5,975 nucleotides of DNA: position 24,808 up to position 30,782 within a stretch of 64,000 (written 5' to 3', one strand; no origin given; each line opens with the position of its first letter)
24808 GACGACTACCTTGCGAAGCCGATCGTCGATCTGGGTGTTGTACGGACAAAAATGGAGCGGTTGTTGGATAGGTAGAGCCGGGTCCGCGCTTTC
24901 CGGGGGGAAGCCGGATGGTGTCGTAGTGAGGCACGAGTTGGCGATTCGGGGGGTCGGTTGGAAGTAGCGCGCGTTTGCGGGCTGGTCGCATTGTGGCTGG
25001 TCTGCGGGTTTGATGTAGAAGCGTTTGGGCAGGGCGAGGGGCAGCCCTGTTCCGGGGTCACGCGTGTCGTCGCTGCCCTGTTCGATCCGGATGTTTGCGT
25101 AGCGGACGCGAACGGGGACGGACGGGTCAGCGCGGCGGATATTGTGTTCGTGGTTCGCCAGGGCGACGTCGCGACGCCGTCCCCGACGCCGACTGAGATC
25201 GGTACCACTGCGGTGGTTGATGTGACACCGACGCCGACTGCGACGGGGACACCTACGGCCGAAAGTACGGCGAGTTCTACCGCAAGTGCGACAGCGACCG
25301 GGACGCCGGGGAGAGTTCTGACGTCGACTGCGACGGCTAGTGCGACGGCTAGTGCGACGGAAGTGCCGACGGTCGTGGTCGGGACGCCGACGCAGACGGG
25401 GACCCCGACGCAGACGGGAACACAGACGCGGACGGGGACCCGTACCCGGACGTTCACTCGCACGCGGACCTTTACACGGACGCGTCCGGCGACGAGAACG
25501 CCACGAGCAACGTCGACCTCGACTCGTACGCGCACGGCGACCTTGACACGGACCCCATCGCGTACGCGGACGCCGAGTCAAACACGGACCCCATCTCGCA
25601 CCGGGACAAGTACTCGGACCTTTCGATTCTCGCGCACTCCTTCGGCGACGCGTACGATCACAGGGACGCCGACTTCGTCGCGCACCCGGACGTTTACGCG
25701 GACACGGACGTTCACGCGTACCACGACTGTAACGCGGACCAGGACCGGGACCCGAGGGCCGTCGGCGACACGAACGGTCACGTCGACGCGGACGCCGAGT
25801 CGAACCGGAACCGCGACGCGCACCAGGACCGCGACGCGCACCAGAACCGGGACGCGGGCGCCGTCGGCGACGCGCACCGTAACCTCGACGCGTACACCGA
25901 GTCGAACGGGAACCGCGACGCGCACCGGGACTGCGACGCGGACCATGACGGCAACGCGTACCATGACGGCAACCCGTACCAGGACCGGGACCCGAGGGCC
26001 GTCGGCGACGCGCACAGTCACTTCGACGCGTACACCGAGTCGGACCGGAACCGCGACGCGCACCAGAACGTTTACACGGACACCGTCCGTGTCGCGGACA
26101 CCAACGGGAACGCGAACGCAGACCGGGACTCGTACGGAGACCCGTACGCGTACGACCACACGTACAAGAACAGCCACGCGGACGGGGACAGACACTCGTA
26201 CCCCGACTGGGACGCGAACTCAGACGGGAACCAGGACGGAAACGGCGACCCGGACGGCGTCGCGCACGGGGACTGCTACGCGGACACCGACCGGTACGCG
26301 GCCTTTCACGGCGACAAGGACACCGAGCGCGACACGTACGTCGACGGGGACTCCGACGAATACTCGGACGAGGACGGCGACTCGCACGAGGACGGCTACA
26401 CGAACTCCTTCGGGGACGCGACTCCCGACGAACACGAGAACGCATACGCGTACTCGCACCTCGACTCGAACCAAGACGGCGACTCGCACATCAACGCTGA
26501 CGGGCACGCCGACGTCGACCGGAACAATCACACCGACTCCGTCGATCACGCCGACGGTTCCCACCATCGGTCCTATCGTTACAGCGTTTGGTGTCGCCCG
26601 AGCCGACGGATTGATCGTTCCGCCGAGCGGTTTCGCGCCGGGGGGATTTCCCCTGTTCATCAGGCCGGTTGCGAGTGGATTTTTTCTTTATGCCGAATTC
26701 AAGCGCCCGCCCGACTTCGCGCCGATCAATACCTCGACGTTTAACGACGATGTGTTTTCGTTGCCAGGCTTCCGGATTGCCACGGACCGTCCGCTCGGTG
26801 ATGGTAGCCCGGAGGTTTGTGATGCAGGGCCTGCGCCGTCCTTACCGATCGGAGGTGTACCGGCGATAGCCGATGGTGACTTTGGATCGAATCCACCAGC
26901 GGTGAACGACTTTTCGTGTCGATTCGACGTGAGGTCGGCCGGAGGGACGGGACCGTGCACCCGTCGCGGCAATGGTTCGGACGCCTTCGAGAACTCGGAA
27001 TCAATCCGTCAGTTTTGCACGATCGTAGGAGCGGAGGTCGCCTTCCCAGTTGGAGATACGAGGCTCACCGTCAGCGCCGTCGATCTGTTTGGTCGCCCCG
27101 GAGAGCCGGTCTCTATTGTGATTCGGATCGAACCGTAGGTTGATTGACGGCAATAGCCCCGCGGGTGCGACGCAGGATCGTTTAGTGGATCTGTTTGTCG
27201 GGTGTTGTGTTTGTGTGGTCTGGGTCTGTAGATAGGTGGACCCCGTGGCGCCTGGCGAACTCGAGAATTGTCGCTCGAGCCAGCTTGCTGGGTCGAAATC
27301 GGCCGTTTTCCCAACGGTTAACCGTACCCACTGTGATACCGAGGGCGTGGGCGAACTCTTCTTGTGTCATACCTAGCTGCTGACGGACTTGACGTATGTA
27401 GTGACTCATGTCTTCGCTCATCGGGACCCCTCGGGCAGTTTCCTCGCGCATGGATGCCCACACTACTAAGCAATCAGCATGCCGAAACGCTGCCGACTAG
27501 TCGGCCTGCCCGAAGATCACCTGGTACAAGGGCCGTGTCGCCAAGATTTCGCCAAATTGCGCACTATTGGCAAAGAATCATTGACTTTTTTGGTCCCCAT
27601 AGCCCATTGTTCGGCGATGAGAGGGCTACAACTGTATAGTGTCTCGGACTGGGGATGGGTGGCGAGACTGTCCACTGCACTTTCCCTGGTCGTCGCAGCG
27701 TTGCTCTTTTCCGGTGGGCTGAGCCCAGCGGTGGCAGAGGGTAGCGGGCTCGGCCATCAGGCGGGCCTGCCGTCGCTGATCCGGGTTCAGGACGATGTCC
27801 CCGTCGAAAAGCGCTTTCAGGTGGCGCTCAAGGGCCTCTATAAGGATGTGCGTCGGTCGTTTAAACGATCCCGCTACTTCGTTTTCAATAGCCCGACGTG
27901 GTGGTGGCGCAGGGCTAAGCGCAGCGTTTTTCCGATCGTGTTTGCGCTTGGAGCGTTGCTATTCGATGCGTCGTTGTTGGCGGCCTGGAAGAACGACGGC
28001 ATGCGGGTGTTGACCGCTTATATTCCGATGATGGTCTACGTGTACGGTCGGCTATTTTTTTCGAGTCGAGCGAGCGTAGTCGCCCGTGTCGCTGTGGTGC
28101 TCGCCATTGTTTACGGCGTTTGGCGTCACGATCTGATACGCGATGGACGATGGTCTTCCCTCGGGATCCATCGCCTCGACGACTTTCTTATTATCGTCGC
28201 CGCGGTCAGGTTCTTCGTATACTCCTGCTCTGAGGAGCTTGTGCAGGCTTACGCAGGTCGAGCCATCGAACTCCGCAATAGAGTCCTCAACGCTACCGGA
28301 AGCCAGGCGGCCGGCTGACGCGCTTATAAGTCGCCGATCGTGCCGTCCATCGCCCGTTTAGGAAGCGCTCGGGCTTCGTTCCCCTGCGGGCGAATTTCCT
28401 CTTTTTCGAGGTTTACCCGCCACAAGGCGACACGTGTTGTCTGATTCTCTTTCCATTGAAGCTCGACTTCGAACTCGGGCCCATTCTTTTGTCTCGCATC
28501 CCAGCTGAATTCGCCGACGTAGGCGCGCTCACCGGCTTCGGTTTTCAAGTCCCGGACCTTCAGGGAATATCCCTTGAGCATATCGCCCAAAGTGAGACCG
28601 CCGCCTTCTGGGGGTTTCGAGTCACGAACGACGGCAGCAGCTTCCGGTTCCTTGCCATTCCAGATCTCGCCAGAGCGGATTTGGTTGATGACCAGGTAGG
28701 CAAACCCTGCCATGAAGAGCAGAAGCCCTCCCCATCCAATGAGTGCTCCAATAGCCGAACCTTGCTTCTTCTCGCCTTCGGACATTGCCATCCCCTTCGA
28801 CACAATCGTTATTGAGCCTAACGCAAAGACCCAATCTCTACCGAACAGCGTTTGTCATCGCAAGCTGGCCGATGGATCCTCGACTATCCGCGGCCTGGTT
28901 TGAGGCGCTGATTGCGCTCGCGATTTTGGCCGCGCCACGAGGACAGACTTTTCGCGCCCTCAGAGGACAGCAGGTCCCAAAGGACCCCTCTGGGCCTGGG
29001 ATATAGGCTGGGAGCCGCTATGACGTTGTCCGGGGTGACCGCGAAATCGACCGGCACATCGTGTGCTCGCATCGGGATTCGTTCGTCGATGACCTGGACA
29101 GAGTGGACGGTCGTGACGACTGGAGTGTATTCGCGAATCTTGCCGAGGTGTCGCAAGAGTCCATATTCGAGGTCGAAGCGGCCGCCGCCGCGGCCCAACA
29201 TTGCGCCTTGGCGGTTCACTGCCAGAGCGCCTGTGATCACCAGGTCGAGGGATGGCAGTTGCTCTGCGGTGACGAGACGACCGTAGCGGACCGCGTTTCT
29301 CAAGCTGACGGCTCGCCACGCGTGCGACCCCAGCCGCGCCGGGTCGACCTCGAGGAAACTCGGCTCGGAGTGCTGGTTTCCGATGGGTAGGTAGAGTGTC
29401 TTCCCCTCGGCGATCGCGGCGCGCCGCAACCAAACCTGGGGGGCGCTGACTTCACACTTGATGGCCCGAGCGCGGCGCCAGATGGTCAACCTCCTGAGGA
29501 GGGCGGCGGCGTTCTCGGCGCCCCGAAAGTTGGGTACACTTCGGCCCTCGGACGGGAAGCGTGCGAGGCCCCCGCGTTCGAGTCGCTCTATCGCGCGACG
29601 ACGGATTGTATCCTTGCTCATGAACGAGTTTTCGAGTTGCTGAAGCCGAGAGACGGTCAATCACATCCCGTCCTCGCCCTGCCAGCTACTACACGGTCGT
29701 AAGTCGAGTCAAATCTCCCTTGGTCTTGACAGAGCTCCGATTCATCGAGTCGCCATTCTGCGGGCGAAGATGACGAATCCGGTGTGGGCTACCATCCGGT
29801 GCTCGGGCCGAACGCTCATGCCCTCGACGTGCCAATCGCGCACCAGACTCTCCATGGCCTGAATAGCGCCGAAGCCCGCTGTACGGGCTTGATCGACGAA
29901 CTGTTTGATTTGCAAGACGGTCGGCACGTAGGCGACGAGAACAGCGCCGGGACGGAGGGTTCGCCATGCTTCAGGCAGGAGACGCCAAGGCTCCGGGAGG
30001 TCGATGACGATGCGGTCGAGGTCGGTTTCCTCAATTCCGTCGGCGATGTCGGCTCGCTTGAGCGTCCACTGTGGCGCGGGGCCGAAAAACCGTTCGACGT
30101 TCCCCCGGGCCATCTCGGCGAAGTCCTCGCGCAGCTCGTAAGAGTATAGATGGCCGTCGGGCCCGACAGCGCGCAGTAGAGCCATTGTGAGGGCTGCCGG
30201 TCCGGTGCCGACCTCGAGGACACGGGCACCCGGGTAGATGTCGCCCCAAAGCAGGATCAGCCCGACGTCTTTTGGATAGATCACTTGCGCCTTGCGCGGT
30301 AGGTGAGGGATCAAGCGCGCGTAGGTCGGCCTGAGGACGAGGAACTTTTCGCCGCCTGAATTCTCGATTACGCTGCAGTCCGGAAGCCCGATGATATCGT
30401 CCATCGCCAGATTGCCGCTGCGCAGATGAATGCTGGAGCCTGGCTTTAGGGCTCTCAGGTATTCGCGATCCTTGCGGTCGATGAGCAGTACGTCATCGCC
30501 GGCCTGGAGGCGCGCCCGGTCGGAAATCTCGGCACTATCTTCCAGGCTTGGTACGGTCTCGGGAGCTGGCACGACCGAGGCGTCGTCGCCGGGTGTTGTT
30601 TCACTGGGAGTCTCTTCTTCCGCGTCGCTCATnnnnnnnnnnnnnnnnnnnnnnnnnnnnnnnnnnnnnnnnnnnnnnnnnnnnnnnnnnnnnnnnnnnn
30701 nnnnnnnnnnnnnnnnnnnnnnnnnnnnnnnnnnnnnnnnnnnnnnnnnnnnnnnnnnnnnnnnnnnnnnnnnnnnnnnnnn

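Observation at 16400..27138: Two giant secreted proteins: dockerin-like N-terminus, ~500-aa Thr/Arg/Pro (TRT) polycationic spacer, shared novel C-terminal domain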

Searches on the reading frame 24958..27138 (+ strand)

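Call 3: search_protein_families(library=pfam, proteins=[window:24958-27138:+], max_evalue=1)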
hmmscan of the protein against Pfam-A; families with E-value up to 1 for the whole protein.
window:24958-27138:+ (726 aa): 2 families
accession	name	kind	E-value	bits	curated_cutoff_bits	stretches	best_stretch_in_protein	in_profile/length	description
PF00404.24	Dockerin_1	-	0.031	14.9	22.9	1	49-67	36-54/57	Dockerin type I domain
PF06055.17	ExoD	-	0.092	12.5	23.8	1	466-554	76-164/180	Exopolysaccharide synthesis, ExoD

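Call 4: search_protein_families(library=ncbifam, proteins=[window:24958-27138:+], max_evalue=1)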
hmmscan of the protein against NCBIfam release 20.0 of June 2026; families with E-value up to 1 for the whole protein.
window:24958-27138:+ (726 aa): 0 families

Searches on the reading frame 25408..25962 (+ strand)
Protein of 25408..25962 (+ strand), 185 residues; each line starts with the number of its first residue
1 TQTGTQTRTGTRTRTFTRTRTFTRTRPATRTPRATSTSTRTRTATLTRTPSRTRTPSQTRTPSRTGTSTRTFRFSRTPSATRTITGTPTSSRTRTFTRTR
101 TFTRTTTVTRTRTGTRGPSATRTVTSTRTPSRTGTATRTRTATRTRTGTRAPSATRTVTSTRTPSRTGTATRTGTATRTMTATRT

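Call 75: find_homologous_proteins(query=window:25408-25962:+, max_evalue=0.001)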
Query seq(185 aa) (185 aa): 13 proteins with E <= 0.001 among 8000 candidates.
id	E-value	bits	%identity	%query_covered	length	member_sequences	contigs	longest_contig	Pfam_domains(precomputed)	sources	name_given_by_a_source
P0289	6.7e-7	48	-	-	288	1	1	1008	-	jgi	jgi:hypothetical protein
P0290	2.0e-5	43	54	66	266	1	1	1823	-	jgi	-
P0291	4.2e-5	42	-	-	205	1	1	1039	PF13540.13,PF25390.2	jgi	jgi:hypothetical protein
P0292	7.8e-5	41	58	36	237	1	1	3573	-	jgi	jgi:hypothetical protein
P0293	1.1e-4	40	70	5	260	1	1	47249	PF05593.20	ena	-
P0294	1.2e-4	40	62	11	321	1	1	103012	-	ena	-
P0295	1.3e-4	40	71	8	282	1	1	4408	-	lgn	-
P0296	1.4e-4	40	61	21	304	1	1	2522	PF00404.25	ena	-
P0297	3.0e-4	39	44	17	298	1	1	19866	PF00963.25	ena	-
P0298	3.4e-4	39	-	-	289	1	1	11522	-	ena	-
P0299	5.9e-4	38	100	5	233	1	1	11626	-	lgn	-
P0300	8.4e-4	37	42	35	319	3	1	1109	-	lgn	-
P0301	8.5e-4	37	45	11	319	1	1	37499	-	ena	-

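Call 77: find_encoding_contigs(protein=P0297, flank=10000, max_places=2)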
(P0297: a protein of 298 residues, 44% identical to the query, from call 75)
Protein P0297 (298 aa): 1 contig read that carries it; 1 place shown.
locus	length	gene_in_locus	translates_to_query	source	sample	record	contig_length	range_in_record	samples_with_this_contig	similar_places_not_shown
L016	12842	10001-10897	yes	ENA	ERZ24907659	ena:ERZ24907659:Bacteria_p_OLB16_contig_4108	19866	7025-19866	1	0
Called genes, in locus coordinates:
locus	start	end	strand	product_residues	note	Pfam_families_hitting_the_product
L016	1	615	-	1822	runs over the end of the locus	PF12770:CHAT, PF00069:Pkinase, PF07714:PK_Tyr_Ser-Thr, PF23381:Beta-prop_IFT122_1st, PF23414:Beta-prop_EML_2, PF24814:WD40_Prp19, PF24817:WD40_WDHD1_1st, PF25172:Beta-prop_WDR3_2nd, +72 more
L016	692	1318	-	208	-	PF04542:Sigma70_r2 (weak), PF08281:Sigma70_r4_2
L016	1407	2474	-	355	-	-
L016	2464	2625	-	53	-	-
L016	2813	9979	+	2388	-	PF13360:PQQ_2 (faint), PF19410:DUF5980 (faint), PF12371:TMEM131_like_N (faint), PF15780:ASH (faint), PF22073:Cep192_D4 (faint), PF22544:HYDIN_VesB_CFA65-like_Ig (faint), PF14312:FG-GAP_2 (faint), PF01839:FG-GAP, +1 more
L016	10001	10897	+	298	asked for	PF00963:Cohesin (weak)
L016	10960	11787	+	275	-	-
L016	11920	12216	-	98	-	-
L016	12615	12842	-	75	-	?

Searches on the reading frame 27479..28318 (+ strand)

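Call 3: search_protein_families(library=pfam, proteins=[window:27479-28318:+], max_evalue=1)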
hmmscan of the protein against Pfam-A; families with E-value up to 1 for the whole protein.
window:27479-28318:+ (279 aa): 1 family
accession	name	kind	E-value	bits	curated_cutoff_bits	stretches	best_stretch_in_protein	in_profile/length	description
PF07695.17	7TMR-DISM_7TM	-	0.3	11.4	29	1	133-212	55-136/205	7TM diverse intracellular signalling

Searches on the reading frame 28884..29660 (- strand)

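Call 69: search_protein_families(library=pfam, max_evalue=0.001, proteins=[window:28884-29660:-])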
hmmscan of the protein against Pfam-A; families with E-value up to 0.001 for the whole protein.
window:28884-29660:- (258 aa): 1 family
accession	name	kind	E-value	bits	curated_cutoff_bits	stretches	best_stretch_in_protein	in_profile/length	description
PF01812.26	5-FTHF_cyc-lig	-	1.3e-18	68.1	27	1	41-210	30-186/186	5-formyltetrahydrofolate cyclo-ligase family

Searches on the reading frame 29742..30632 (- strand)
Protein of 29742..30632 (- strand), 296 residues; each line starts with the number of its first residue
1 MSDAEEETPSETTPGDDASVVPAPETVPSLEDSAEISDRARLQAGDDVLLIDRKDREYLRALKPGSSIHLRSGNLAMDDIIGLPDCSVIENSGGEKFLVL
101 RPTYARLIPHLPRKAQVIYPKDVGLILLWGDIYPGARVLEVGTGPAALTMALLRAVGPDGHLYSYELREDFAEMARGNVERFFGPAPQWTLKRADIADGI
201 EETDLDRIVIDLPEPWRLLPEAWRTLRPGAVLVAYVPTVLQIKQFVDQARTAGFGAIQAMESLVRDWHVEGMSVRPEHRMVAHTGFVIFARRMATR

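Call 69: search_protein_families(library=pfam, max_evalue=0.001, proteins=[window:29742-30632:-])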
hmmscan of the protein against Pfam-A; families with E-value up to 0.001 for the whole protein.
window:29742-30632:- (296 aa): 5 families
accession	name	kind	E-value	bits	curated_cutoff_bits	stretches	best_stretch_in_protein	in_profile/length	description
PF08704.16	GCD14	-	7e-29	101.7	26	1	99-271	5-181/247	tRNA methyltransferase complex GCD14 subunit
PF14801.12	TrmI-like_N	-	4.5e-12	46.2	24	1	42-89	3-50/50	TrmI-like N-terminal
PF01135.25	PCMT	-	8.6e-06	26.1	20.3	1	119-249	58-184/210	Protein-L-isoaspartate(D-aspartate) O-methyltransferase (PCMT)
PF13649.12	Methyltransf_25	-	7.2e-05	23.8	27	1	138-229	1-96/97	Methyltransferase domain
PF13847.12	Methyltransf_31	-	0.00022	21.4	27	1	134-233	3-108/145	Methyltransferase domain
